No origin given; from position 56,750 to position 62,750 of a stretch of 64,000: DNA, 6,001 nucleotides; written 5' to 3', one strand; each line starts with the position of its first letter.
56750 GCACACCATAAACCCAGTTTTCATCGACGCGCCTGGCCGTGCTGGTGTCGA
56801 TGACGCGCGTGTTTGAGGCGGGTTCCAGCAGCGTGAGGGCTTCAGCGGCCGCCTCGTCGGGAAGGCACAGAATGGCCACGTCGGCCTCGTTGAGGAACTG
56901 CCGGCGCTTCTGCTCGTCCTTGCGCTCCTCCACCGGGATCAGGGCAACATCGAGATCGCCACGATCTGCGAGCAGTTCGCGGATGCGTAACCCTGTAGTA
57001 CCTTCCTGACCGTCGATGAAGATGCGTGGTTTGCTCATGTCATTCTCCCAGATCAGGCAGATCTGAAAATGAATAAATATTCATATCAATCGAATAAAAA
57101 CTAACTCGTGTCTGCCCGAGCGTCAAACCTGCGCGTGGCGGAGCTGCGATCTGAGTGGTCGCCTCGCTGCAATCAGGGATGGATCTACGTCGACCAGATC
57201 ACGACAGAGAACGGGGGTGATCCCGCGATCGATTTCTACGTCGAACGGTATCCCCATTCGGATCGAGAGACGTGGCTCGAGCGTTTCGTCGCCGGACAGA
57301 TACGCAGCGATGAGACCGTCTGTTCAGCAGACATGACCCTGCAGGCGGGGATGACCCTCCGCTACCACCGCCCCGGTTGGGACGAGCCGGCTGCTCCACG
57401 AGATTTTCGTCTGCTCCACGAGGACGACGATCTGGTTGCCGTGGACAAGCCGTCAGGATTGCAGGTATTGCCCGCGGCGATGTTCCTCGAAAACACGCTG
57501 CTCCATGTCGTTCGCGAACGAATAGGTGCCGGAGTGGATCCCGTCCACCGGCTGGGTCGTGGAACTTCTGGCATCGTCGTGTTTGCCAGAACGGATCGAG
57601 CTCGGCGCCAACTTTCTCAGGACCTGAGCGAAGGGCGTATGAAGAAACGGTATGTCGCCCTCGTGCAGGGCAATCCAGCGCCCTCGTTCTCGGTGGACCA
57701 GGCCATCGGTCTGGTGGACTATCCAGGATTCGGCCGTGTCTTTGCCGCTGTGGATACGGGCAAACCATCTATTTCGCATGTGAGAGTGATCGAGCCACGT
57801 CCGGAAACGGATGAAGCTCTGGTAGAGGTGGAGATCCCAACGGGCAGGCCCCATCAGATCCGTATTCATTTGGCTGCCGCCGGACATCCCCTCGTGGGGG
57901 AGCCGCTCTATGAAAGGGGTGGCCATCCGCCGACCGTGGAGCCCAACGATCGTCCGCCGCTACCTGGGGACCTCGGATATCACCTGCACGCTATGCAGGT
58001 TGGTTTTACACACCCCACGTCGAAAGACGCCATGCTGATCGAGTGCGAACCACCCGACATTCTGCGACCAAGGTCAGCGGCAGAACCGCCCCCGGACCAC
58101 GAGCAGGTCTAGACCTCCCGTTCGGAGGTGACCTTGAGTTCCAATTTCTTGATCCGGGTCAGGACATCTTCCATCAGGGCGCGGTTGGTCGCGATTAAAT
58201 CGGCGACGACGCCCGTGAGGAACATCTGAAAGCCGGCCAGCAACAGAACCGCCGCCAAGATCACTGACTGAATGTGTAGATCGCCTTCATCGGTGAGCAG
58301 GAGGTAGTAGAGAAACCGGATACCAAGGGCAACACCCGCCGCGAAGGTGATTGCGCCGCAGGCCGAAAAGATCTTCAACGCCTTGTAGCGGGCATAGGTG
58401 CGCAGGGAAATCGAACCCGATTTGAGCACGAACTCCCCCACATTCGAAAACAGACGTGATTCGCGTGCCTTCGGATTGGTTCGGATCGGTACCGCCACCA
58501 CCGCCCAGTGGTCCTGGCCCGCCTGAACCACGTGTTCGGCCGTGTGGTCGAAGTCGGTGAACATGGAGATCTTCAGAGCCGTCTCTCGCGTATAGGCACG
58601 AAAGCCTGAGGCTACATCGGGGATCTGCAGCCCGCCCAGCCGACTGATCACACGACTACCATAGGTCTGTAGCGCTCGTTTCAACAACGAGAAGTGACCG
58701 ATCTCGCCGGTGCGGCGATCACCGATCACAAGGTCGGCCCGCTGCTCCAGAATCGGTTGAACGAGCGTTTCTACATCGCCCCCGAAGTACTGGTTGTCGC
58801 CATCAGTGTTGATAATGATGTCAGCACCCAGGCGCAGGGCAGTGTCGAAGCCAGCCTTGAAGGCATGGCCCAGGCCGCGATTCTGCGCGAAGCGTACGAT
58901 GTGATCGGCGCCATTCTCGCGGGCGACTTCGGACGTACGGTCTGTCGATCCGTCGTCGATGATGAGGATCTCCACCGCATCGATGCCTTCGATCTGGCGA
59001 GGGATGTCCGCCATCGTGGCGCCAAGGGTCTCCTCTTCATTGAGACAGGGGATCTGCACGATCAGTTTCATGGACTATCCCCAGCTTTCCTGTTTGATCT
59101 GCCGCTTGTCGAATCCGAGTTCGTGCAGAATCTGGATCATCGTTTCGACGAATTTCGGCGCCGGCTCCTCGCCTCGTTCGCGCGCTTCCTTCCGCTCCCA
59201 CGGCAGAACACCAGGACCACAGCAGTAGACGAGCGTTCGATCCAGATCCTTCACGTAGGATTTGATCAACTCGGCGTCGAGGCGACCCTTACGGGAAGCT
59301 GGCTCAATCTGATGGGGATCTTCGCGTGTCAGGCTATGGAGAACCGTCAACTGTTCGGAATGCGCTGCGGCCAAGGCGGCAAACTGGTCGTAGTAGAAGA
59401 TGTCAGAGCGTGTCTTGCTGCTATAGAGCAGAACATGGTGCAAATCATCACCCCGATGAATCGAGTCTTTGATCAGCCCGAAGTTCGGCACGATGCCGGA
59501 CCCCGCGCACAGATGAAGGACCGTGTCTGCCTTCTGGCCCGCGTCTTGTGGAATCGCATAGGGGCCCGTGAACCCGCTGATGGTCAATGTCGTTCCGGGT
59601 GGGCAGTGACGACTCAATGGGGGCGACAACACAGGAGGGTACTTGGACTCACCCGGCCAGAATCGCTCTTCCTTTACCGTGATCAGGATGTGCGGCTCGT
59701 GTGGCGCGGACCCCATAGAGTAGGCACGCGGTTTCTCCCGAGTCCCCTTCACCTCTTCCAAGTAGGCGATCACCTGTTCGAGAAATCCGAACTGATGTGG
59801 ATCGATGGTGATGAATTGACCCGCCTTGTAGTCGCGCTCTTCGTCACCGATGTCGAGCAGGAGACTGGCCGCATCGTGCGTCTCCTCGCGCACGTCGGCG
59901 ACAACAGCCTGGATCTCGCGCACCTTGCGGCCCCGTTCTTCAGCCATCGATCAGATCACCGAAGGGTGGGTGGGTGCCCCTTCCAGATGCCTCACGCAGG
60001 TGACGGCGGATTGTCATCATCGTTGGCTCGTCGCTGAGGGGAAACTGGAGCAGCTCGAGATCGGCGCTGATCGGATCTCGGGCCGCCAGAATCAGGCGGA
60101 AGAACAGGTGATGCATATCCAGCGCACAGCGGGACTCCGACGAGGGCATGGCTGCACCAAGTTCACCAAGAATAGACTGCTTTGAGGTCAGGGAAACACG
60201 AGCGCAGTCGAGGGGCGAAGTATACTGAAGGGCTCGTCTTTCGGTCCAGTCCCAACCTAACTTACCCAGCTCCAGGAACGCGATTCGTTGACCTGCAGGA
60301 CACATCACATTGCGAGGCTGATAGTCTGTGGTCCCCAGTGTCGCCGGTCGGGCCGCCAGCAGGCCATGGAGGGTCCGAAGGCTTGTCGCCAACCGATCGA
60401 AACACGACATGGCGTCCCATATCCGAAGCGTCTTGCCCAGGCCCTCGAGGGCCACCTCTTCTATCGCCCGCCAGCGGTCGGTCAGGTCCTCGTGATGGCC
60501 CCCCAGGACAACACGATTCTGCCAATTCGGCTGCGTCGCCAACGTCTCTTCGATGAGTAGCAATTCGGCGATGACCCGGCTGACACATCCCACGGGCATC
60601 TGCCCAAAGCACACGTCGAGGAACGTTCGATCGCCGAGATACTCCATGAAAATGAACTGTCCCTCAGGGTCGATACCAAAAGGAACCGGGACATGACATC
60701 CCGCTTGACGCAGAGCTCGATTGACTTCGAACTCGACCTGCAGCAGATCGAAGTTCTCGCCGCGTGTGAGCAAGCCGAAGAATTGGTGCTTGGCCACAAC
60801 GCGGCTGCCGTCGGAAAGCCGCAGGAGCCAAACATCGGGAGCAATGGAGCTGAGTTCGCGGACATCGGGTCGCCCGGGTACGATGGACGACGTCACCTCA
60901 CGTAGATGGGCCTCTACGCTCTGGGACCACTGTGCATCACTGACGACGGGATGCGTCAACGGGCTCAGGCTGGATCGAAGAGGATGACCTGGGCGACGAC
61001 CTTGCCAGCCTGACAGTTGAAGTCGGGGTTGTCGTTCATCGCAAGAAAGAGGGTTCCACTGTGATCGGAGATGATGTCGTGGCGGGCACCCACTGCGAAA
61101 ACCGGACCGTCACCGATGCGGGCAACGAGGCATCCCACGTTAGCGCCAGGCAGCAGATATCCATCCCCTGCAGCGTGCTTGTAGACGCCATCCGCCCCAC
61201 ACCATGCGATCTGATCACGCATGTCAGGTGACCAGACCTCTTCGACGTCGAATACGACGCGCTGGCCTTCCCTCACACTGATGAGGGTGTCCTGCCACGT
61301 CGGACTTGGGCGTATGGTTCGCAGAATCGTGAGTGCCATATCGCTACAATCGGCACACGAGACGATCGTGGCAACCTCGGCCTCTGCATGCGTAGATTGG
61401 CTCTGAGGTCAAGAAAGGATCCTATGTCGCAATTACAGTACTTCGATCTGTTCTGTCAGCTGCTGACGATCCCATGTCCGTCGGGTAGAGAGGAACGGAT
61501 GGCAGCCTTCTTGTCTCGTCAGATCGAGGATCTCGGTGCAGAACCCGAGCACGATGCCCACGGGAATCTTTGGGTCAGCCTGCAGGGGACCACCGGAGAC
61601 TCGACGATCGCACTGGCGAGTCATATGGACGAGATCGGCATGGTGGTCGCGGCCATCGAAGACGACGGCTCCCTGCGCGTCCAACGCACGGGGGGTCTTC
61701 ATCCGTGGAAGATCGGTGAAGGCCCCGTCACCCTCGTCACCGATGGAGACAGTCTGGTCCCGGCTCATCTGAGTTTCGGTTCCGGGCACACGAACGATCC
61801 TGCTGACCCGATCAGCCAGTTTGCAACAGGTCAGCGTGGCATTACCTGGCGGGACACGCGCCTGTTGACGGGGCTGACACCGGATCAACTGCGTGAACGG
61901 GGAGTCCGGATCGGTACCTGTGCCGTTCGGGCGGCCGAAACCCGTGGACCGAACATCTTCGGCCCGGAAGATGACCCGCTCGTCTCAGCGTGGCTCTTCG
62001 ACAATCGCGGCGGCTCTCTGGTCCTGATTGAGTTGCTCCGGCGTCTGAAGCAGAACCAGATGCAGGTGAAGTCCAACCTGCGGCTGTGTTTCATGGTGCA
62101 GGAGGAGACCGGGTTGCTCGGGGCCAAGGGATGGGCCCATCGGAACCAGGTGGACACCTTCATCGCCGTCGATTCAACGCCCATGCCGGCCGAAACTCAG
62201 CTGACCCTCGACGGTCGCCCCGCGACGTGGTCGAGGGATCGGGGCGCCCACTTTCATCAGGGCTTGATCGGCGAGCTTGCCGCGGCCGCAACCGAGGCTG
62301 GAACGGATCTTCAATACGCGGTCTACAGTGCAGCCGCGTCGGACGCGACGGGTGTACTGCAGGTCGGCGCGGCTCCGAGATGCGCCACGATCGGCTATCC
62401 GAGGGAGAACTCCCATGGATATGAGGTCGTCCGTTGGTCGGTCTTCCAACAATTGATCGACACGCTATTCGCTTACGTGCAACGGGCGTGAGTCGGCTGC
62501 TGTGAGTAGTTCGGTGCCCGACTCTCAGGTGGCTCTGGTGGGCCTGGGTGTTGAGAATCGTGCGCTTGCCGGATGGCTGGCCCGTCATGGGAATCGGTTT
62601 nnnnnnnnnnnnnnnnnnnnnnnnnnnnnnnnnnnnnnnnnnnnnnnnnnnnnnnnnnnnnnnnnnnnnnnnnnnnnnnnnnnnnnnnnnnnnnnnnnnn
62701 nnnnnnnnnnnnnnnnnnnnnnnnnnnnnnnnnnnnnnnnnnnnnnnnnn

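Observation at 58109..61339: Tightly coupled operon: PA-IL-like lectin, APH-fold kinase, FNR-type reductase, polyprenyl-phosphate GT2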

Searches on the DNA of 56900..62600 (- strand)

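Call 73: search_rna_families(source=window, start=56900, end=62600, threshold=evalue, max_evalue=1)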
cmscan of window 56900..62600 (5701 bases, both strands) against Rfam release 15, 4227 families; matches with E-value up to 1: 0.
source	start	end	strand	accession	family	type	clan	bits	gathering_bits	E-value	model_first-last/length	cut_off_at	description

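Call 74: search_rna_families(source=L017, start=8300, end=8800, threshold=evalue, max_evalue=10)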
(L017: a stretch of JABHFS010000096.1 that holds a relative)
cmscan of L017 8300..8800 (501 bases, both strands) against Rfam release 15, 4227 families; matches with E-value up to 10: 3.
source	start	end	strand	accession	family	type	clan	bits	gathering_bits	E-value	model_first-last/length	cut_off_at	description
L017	8562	8624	+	RF03209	MIR9657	Gene; miRNA;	-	17.2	53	6.1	1-85/85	no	MIR9657 microRNA precursor family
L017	8348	8374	-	RF01336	CRISPR-DR23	Gene; CRISPR;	-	14.6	45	7.3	5-29/36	no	CRISPR RNA direct repeat element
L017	8759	8774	-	RF02480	GlsR14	Gene; snRNA; snoRNA; CD-box;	-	11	90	6.6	53-68/68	no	Small nucleolar RNA GlsR14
